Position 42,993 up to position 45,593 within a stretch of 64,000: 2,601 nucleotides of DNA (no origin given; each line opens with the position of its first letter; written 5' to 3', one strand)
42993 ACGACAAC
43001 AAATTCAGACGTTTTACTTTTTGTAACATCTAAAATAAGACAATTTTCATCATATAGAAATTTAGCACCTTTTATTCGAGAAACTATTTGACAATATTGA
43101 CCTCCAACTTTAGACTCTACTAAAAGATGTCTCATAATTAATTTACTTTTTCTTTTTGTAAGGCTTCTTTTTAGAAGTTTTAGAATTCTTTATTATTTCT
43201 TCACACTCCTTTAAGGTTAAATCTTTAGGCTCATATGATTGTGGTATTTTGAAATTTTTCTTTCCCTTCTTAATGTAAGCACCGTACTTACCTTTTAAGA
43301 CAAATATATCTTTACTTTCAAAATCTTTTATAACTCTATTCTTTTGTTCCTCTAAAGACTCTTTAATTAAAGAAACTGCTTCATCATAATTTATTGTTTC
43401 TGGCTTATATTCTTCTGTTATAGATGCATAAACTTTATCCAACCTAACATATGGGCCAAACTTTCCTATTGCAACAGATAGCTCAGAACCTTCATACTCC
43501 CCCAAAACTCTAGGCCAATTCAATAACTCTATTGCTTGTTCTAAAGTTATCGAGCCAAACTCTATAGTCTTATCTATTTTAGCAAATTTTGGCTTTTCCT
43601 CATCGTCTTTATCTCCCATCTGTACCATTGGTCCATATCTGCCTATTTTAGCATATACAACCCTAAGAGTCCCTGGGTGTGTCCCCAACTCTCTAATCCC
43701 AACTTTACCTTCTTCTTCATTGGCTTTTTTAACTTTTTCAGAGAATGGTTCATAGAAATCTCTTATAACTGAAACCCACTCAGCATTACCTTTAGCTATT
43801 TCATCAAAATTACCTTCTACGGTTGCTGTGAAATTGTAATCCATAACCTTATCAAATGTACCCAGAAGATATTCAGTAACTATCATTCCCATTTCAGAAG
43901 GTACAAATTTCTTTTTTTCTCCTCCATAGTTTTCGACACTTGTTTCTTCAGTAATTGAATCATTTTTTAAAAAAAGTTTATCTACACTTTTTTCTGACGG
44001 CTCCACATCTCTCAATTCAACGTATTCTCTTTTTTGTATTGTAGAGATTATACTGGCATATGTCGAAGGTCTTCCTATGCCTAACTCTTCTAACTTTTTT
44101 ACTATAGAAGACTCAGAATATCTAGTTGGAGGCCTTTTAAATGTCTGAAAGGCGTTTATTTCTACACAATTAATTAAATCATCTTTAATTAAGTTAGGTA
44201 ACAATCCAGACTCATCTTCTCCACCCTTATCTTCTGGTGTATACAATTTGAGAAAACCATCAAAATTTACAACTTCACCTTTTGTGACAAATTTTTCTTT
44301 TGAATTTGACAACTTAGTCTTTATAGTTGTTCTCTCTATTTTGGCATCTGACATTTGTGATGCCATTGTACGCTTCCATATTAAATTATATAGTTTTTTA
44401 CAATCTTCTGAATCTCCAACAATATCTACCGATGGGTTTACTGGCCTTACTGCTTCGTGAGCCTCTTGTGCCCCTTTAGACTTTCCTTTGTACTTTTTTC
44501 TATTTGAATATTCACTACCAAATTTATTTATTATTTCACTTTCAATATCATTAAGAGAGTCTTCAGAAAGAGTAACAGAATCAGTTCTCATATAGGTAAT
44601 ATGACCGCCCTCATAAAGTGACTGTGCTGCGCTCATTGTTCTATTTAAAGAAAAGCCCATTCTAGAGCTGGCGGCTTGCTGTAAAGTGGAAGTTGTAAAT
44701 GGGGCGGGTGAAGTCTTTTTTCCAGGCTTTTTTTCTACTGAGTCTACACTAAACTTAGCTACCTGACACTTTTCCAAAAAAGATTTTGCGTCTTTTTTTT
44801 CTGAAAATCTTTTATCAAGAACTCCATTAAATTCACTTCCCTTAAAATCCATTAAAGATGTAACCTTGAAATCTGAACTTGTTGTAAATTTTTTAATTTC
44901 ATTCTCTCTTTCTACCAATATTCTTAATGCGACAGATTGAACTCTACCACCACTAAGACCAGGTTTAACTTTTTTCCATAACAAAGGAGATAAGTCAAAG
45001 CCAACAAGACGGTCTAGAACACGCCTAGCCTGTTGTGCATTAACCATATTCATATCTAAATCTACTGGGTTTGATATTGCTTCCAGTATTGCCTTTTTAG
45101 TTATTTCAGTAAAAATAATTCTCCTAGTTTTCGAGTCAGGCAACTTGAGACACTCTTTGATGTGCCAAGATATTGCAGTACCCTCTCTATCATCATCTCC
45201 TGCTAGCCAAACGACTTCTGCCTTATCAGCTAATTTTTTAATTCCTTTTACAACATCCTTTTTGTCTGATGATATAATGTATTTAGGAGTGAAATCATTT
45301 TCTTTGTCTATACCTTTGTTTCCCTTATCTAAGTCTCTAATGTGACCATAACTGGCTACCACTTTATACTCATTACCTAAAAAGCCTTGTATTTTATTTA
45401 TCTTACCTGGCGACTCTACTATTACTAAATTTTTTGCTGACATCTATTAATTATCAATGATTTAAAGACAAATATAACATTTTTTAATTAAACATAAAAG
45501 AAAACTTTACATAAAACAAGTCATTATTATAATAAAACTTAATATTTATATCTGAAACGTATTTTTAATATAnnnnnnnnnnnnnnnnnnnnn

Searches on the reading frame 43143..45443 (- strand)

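Call 12: search_protein_families(library=pfam, proteins=[window:43143-45443:-], max_evalue=0.001)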
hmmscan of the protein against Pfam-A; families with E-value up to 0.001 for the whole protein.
window:43143-45443:- (766 aa): 3 families
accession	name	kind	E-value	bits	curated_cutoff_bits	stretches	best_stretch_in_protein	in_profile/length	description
PF01131.25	Topoisom_bac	-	4.5e-111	372.2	35.1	2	129-485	2-369/411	DNA topoisomerase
PF13368.11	Toprim_C_rpt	-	1.2e-38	131.2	22.3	3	710-760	5-55/57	Topoisomerase C-terminal repeat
PF01751.28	Toprim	-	1.3e-17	64.1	23.1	1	6-114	2-96/96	Toprim domain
